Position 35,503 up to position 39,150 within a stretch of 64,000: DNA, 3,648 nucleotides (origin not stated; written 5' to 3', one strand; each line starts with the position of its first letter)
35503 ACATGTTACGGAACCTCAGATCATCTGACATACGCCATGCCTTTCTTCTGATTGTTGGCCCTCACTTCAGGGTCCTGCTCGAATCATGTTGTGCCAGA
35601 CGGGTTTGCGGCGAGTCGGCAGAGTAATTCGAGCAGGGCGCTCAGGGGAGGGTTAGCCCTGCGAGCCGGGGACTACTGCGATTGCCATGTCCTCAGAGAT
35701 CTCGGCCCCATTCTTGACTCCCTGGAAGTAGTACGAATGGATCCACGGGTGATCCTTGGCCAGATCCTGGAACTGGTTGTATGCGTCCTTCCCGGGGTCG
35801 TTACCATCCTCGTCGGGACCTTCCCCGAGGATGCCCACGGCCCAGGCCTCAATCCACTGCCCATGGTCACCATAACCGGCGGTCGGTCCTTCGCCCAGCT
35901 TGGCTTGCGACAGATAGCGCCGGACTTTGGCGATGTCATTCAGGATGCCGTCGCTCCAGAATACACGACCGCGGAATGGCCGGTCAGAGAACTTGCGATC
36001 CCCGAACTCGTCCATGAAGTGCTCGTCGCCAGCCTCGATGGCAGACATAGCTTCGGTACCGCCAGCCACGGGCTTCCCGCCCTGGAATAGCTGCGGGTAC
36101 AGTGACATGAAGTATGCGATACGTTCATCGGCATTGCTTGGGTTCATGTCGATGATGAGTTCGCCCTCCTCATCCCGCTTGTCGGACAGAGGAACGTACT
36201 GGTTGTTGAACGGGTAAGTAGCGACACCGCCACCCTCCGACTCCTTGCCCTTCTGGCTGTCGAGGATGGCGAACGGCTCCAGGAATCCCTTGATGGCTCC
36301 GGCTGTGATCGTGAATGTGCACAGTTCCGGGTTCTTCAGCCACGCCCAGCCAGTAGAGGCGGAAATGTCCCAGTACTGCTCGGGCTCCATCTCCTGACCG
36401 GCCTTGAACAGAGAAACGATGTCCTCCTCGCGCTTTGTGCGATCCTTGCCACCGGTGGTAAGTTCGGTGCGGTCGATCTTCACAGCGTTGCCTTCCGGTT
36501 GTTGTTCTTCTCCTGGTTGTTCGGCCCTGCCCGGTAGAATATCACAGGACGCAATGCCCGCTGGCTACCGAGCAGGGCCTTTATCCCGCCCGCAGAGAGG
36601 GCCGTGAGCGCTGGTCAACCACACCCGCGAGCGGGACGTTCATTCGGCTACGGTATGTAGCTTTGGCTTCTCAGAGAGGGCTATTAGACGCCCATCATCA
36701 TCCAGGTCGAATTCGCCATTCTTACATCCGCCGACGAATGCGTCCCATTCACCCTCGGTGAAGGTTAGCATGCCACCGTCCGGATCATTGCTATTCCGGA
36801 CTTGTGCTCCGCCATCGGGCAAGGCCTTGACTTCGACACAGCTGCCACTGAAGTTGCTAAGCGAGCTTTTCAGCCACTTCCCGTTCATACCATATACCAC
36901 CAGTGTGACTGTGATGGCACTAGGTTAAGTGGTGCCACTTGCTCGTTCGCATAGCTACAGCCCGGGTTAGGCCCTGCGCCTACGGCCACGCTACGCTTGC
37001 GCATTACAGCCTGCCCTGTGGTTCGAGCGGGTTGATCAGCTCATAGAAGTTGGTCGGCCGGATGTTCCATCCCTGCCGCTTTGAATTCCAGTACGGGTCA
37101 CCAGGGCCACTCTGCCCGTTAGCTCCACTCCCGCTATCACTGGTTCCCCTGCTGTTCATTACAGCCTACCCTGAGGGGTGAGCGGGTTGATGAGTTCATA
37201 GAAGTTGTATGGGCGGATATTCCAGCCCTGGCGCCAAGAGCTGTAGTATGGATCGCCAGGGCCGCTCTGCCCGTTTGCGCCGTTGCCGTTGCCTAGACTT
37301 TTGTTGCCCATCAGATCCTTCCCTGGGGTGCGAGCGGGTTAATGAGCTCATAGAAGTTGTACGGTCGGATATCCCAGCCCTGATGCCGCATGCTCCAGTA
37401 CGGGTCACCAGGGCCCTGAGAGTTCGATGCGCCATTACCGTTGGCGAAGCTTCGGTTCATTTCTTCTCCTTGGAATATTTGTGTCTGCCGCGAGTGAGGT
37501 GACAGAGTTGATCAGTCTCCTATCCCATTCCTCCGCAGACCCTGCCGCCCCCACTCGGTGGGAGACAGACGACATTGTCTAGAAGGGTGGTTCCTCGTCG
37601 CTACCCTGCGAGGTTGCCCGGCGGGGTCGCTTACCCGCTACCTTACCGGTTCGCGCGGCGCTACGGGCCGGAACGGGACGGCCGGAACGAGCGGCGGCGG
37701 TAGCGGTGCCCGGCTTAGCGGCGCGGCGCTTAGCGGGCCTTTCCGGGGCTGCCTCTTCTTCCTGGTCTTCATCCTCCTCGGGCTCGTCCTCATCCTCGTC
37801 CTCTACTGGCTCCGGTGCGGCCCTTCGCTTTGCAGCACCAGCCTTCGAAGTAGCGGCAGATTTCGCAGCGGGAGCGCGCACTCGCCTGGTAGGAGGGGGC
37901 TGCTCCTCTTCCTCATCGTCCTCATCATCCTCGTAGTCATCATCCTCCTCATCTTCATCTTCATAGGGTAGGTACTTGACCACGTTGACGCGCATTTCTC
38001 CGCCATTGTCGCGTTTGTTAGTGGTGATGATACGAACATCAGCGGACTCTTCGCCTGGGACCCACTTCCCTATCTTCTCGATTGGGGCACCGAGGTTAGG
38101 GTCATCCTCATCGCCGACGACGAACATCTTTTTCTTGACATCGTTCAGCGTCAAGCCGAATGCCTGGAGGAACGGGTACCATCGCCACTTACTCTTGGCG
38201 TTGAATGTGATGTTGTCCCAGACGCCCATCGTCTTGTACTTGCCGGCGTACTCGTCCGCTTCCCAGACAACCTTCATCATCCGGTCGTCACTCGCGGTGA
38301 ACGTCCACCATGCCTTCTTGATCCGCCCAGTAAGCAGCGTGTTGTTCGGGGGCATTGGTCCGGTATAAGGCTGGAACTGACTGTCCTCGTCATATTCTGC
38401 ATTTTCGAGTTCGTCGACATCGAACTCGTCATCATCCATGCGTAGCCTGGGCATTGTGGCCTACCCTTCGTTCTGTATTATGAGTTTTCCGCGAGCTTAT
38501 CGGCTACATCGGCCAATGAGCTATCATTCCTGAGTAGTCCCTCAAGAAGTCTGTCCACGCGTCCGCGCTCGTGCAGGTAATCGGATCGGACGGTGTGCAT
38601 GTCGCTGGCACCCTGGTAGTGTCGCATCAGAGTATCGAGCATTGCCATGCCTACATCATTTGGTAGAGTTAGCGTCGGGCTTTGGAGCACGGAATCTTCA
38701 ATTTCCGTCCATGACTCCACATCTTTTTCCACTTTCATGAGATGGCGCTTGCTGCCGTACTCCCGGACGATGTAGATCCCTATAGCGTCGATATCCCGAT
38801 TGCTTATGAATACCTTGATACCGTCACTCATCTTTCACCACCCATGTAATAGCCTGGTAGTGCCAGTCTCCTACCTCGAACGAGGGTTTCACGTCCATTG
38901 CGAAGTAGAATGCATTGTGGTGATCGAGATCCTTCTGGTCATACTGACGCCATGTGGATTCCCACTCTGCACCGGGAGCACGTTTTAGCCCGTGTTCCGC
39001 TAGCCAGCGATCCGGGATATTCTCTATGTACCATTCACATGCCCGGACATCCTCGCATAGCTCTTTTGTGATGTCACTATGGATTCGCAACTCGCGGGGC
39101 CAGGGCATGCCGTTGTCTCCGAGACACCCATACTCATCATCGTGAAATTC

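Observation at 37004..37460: Three tandem, translationally coupled 50-aa paralogous genes with a conserved C-terminal module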

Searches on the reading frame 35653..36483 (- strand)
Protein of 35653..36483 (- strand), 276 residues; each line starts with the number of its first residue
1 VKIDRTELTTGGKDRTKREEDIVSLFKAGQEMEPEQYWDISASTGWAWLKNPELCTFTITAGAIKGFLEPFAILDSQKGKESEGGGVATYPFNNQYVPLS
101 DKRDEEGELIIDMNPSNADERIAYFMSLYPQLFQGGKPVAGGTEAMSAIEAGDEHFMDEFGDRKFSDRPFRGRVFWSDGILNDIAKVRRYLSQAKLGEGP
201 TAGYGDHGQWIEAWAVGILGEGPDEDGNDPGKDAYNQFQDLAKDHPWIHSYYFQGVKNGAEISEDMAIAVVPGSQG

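Call 5: search_protein_families(library=pfam, proteins=[window:35653-36483:-], max_evalue=1)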
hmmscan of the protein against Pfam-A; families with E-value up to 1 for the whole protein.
window:35653-36483:- (276 aa): 0 families

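Call 6: search_protein_families(library=phrogs, proteins=[window:35653-36483:-], max_evalue=1)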
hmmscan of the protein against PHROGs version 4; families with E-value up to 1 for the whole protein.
window:35653-36483:- (276 aa): 0 families

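Call 51: find_related_loci(query=window:35653-36483:-, collection=viral_contigs, flank=6000)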
Query window:35653-36483:- (276 aa) in viral_contigs; peptide patterns used: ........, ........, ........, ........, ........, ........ (x = any residue, [..] = any of these).
No stretch of DNA in the collection matches any of the patterns.

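Call 77: search_protein_families(library=padloc, proteins=[window:35653-36483:-], max_evalue=1)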
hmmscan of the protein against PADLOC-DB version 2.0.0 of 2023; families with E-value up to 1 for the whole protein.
window:35653-36483:- (276 aa): 0 families

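Call 79: search_dna_similar(query=window:35653-36483:-, collection=phages, mode=protein, max_evalue=0.001, max_rows=15)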
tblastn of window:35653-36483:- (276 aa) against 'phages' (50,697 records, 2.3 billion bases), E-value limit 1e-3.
No match.

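Call 104: search_solved_structures(query=window:35653-36483:-, max_evalue=1)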
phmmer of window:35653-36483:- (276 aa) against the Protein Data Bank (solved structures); distinct sequences matched with E-value up to 1: 0.

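Call 108: predict_structure(protein=window:35653-36483:-)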
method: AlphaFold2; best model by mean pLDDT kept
length: 276 residues; sequences in the alignment: 1
mean_pLDDT: 41.8   pTM: 0.31
mean pLDDT of the five models: 41.8, 38.0, 36.7, 33.9, 32.2
residues with pLDDT >= 90: 0; 70-90: 6; 50-70: 55; < 50: 215
segments of 3 or more residues with pLDDT < 50: 1-17, 19-117, 126-137, 160-217, 246-249, 257-276
pLDDT, mean of each block of 10 residues (from residue 1): 36 46 47 45 38 31 26 27 30 33 38 45 49 49 60 55 37 35 39 34 33 45 70 59 51 48 33 27
secondary structure, 60 per line:
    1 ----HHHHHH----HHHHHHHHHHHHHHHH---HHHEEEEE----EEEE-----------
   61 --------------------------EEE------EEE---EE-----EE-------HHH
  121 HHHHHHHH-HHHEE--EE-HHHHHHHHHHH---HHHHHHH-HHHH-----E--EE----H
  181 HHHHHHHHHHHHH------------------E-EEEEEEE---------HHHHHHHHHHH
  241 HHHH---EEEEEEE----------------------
elements in order: H5-10 H15-30 E37-41 E46-49 E87-89 E96-98 H118-128 H140-150 H154-160 H162-165 H180-193 E214-220 H230-244 E248-254

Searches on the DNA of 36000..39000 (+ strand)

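Call 4: search_dna_similar(query=window:36000-39000:+, collection=phages, mode=near, max_rows=30)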
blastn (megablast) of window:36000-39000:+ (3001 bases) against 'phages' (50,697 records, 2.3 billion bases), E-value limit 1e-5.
No match.

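Call 76: search_rna_families(source=window, start=36400, end=37800, threshold=evalue, max_evalue=1)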
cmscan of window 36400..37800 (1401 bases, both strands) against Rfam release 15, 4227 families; matches with E-value up to 1: 0.
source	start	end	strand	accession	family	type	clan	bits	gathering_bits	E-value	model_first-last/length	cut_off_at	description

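Call 99: search_rna_families(sources=[L004, L005, L006], threshold=evalue, max_evalue=0.1)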
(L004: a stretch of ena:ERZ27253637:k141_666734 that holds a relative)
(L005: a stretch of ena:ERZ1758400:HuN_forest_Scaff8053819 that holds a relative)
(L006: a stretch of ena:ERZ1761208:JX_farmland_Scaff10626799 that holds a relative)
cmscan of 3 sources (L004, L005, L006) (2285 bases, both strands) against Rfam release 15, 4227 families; matches with E-value up to 0.1: 2.
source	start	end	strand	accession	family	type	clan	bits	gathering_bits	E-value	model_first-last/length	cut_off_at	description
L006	208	329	+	RF02553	YrlA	Gene; sRNA;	-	25.5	69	0.013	1-114/114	no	Y RNA-like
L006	274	404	+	RF00005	tRNA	Gene; tRNA;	CL00001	24.2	29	0.045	1-71/71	no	tRNA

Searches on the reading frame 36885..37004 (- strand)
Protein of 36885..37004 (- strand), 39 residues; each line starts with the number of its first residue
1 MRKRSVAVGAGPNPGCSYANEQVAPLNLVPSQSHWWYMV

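Call 5: search_protein_families(library=pfam, proteins=[window:36885-37004:-], max_evalue=1)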
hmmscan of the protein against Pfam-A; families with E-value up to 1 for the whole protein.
window:36885-37004:- (39 aa): 0 families

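Call 6: search_protein_families(library=phrogs, proteins=[window:36885-37004:-], max_evalue=1)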
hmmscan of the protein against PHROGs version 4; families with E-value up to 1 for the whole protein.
window:36885-37004:- (39 aa): 0 families

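Call 25: list_cluster_members(proteins=[P0001, P0002, window:37314-37460:-, window:37007-37159:-, window:36885-37004:-, window:36640-36888:-])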
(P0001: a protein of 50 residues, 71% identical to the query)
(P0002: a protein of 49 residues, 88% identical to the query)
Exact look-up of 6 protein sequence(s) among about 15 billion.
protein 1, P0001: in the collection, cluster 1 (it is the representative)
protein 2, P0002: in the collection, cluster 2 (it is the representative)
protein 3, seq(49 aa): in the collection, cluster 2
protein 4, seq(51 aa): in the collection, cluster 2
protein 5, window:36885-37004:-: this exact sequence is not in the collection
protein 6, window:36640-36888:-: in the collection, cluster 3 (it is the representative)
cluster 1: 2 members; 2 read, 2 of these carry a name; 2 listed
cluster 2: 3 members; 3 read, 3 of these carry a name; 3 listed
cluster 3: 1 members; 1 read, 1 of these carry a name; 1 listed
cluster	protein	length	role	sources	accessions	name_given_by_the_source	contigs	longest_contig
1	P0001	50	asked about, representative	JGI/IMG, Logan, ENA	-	hypothetical protein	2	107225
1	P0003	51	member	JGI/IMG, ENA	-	hypothetical protein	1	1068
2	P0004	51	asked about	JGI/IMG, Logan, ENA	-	hypothetical protein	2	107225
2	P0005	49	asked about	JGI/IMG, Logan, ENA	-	hypothetical protein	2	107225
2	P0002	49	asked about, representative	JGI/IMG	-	hypothetical protein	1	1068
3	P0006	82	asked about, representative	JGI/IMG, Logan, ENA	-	hypothetical protein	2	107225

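Call 45: search_protein_families(library=pfam, proteins=[window:36888-37004:-], max_evalue=1)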
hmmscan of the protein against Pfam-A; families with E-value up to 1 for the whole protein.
seq(39 aa): 0 families

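Call 46: search_protein_families(library=ncbifam, proteins=[window:36888-37004:-], max_evalue=1)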
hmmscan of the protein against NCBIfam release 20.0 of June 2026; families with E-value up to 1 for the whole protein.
seq(39 aa): 0 families

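Call 77: search_protein_families(library=padloc, proteins=[window:36888-37004:-], max_evalue=1)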
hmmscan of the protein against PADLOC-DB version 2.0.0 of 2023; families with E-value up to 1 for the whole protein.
seq(39 aa): 0 families
